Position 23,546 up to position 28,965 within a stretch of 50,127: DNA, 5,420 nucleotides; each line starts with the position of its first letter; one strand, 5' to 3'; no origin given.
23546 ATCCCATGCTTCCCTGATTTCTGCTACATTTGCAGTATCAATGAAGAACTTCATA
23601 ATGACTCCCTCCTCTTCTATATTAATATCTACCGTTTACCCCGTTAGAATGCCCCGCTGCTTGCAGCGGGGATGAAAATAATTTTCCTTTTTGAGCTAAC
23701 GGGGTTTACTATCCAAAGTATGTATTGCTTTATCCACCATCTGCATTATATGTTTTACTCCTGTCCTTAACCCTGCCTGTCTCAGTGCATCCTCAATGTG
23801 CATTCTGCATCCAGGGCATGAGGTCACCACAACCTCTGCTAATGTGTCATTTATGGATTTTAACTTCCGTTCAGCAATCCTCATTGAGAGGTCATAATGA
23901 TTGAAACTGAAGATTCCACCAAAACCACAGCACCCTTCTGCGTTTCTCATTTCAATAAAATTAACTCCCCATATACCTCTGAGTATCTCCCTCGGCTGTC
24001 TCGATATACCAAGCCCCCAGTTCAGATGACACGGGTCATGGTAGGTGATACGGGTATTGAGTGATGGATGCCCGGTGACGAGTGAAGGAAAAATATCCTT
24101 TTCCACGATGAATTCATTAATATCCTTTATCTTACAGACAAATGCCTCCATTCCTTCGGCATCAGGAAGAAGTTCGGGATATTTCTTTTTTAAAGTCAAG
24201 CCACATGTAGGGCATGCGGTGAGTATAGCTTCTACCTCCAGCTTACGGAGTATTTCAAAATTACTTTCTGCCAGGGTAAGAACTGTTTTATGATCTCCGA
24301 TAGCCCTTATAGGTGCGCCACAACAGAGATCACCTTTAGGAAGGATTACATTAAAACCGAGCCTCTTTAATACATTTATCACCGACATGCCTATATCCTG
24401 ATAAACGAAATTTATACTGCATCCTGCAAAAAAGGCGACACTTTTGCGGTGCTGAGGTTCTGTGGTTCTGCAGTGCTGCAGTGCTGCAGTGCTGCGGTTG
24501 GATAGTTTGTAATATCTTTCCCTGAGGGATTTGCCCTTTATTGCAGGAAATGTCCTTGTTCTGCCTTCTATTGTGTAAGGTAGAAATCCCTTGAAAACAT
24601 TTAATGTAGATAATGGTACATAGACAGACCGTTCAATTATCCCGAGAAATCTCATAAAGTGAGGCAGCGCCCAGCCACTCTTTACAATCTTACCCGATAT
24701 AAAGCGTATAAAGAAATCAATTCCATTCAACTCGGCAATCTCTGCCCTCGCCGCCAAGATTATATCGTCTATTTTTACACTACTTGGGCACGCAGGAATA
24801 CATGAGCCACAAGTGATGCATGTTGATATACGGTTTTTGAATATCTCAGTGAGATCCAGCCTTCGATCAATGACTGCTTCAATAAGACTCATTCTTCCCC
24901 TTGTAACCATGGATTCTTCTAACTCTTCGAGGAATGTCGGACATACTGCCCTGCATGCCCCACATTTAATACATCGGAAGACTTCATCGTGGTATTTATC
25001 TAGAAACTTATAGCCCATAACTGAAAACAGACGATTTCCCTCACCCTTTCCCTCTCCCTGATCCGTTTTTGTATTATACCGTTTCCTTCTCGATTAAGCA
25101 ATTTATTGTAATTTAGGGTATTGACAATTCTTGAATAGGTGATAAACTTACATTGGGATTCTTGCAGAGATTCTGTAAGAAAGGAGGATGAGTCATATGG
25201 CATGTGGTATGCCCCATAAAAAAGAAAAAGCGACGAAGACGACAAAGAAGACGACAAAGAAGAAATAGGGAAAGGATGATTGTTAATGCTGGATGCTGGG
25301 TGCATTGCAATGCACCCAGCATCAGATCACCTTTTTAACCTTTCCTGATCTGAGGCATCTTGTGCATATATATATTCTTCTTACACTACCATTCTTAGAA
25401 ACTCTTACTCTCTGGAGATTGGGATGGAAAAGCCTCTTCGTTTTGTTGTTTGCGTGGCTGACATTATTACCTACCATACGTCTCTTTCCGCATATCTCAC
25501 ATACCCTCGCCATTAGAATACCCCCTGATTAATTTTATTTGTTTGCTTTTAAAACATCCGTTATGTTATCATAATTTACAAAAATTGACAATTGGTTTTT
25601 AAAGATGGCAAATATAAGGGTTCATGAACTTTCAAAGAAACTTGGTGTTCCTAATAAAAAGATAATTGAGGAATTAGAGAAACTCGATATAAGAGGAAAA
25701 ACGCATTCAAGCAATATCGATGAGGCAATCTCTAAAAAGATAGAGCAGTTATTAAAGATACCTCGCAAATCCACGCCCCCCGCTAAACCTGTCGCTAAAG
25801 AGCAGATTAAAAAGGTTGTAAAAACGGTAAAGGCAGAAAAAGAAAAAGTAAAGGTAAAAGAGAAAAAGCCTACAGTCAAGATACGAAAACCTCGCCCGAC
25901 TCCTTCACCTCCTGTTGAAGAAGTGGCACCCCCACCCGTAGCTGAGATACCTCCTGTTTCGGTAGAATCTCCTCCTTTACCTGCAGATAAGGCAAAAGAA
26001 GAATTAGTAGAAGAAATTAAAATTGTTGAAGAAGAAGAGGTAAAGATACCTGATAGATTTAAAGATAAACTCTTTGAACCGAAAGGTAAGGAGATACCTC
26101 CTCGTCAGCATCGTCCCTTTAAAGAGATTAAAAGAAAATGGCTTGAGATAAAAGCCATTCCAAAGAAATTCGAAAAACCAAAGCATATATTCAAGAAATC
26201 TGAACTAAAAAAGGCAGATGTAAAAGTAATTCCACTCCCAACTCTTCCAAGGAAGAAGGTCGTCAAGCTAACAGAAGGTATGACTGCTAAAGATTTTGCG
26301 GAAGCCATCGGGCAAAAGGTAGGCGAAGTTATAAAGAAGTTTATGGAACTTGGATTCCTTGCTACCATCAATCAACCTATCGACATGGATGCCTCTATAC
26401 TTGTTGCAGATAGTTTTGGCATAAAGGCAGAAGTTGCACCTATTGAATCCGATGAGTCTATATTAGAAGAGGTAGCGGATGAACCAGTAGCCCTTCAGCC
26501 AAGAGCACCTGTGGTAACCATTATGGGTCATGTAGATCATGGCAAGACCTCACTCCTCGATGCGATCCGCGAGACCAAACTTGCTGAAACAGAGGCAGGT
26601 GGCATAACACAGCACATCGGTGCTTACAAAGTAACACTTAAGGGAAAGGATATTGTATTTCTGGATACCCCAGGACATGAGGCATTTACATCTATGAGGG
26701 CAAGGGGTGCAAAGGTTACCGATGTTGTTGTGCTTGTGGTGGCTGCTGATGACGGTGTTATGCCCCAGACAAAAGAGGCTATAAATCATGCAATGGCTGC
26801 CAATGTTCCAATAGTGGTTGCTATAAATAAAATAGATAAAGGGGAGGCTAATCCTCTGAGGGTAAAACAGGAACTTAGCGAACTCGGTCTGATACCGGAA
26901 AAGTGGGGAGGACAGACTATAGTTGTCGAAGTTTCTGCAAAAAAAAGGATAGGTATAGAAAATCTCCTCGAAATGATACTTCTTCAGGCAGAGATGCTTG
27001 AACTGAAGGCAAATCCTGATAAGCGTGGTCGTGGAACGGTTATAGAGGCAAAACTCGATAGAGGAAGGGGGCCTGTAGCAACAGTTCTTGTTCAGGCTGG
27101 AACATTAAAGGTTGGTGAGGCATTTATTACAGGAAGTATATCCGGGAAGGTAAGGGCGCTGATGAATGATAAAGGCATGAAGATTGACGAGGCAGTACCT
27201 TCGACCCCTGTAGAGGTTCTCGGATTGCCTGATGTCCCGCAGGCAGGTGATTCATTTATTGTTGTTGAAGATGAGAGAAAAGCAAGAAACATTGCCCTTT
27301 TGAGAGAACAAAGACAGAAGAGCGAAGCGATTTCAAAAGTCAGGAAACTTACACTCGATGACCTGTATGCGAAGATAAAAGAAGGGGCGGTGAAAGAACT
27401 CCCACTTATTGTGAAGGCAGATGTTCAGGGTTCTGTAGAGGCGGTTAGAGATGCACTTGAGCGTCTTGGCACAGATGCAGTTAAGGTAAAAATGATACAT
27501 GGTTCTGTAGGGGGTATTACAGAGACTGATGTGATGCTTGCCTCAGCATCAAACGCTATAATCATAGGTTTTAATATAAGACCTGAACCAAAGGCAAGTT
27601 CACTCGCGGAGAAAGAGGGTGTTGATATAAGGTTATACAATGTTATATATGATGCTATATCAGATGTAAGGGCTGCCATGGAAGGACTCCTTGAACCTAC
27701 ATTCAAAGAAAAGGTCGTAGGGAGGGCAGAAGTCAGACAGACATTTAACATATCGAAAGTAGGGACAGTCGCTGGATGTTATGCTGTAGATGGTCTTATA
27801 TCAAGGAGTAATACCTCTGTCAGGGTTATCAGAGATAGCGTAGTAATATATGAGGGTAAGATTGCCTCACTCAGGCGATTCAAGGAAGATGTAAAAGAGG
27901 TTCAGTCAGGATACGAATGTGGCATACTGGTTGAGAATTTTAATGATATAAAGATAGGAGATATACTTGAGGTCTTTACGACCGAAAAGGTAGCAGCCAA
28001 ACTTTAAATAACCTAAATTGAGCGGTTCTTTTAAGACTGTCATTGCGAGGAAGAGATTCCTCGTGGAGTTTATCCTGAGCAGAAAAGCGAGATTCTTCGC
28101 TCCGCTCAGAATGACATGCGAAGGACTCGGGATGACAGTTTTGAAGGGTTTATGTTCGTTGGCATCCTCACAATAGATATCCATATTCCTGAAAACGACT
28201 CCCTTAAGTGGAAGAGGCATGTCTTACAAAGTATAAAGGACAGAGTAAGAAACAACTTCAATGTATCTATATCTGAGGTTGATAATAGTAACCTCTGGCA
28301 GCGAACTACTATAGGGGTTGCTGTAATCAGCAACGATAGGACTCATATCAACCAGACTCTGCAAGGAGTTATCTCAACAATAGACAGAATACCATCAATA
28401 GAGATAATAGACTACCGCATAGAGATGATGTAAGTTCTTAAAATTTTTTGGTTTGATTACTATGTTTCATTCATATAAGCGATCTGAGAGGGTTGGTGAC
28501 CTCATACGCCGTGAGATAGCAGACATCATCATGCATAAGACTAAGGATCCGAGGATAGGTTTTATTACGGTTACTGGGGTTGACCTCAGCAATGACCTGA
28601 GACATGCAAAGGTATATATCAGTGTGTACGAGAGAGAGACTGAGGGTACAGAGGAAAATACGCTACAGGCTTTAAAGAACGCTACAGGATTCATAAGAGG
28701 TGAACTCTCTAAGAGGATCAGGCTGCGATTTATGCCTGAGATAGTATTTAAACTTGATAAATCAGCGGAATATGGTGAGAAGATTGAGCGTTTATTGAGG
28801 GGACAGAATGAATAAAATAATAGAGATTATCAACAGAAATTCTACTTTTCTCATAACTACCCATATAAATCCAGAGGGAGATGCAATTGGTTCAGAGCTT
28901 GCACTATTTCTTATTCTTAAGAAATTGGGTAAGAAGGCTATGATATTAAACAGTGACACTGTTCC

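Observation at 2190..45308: A dispersed 7-nt-periodic repeat family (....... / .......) sits inside conserved genes without breaking any reading frame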

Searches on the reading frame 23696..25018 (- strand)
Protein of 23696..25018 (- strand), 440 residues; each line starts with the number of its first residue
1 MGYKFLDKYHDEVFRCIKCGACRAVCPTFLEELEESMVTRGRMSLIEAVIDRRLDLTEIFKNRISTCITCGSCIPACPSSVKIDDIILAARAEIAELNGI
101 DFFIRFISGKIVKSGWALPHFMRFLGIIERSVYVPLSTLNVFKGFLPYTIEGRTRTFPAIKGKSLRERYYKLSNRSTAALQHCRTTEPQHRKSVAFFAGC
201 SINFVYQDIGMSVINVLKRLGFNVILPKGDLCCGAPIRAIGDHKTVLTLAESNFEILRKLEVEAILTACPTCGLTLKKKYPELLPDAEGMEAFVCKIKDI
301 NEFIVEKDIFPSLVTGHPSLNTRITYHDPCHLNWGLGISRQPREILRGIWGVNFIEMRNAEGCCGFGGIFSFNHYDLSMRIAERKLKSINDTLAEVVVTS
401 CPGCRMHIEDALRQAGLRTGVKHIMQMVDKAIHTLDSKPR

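Call 50: search_protein_families(library=pfam, proteins=[window:23696-25018:-], max_evalue=0.00001)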
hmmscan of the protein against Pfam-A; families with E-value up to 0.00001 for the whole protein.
window:23696-25018:- (440 aa): 6 families
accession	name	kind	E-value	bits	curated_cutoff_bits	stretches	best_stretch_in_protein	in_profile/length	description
PF02754.22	CCG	-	2.9e-40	136.7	20.6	2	324-408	1-84/85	Cysteine-rich domain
PF13183.11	Fer4_8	-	2.3e-11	44.5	27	1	13-81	2-68/68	4Fe-4S dicluster domain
PF12838.12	Fer4_7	-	2.2e-09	38.1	27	1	15-80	1-51/52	4Fe-4S dicluster domain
PF13534.11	Fer4_17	-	2.8e-09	37.8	22.2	1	15-81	1-60/61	4Fe-4S dicluster domain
PF13237.11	Fer4_10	-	5.4e-08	33.1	25.5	1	14-78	7-53/53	4Fe-4S dicluster domain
PF13187.11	Fer4_9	-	7.2e-06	26.4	27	0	15-80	1-50/52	4Fe-4S dicluster domain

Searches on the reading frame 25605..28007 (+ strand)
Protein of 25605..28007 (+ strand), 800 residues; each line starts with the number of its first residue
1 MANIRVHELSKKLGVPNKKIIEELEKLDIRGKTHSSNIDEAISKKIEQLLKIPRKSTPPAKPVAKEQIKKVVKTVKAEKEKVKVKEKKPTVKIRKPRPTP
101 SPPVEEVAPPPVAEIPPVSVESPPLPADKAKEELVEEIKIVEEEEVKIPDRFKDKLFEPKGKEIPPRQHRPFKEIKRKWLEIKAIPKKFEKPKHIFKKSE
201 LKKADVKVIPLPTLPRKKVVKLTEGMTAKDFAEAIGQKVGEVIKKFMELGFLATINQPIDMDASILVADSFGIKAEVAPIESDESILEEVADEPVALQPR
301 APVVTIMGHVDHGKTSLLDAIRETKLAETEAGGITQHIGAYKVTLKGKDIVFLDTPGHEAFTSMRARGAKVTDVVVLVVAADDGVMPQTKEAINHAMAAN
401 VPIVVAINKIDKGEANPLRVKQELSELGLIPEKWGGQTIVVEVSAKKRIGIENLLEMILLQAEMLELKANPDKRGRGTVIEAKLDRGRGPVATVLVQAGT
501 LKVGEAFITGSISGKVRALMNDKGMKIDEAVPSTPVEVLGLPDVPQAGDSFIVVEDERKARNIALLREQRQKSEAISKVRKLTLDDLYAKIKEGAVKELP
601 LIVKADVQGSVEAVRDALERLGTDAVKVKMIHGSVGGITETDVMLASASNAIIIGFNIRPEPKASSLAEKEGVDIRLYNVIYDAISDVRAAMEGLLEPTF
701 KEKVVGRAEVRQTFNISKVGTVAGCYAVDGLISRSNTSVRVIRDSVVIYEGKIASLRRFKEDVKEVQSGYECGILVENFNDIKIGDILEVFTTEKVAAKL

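Call 50: search_protein_families(library=pfam, proteins=[window:25605-28007:+], max_evalue=0.00001)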
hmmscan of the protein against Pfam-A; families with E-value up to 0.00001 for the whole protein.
window:25605-28007:+ (800 aa): 7 families
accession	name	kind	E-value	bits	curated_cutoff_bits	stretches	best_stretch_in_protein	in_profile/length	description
PF11987.13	IF-2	-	1.4e-43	148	27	1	576-688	4-116/117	Translation-initiation factor 2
PF00009.33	GTP_EFTU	-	2.1e-37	129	26.5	1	303-460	5-184/188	Elongation factor Tu GTP binding domain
PF22042.2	EF-G_D2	-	2.8e-27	95.1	27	1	476-554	3-84/84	Elongation factor G domain 2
PF04760.21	IF2_N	-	3.8e-22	78.3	25.3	2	1-46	1-46/53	Translation initiation factor IF-2, N-terminal region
PF01926.29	MMR_HSR1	-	2.2e-12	47.5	21.9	1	304-409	2-113/113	50S ribosome-binding GTPase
PF03144.31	GTP_EFTU_D2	-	1.9e-08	35.1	30.3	1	720-788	1-72/73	Elongation factor Tu domain 2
PF00071.28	Ras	-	1.5e-06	28.4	21.6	1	305-460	3-158/162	Ras family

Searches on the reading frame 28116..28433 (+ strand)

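Call 50: search_protein_families(library=pfam, proteins=[window:28116-28433:+], max_evalue=0.00001)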
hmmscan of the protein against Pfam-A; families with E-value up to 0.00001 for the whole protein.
window:28116-28433:+ (105 aa): 1 family
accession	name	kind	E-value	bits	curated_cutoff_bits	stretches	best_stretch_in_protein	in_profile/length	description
PF04456.17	DUF503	-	8.4e-32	109.3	22.4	1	15-101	1-87/88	Protein of unknown function (DUF503)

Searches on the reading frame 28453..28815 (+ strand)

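Call 51: search_protein_families(library=pfam, proteins=[window:28453-28815:+], max_evalue=0.00001)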
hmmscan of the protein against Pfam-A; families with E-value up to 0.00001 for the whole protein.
window:28453-28815:+ (120 aa): 1 family
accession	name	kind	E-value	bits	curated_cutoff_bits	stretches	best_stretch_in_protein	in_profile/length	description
PF02033.23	RBFA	-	1.1e-37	128.9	34.7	1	10-115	1-105/105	Ribosome-binding factor A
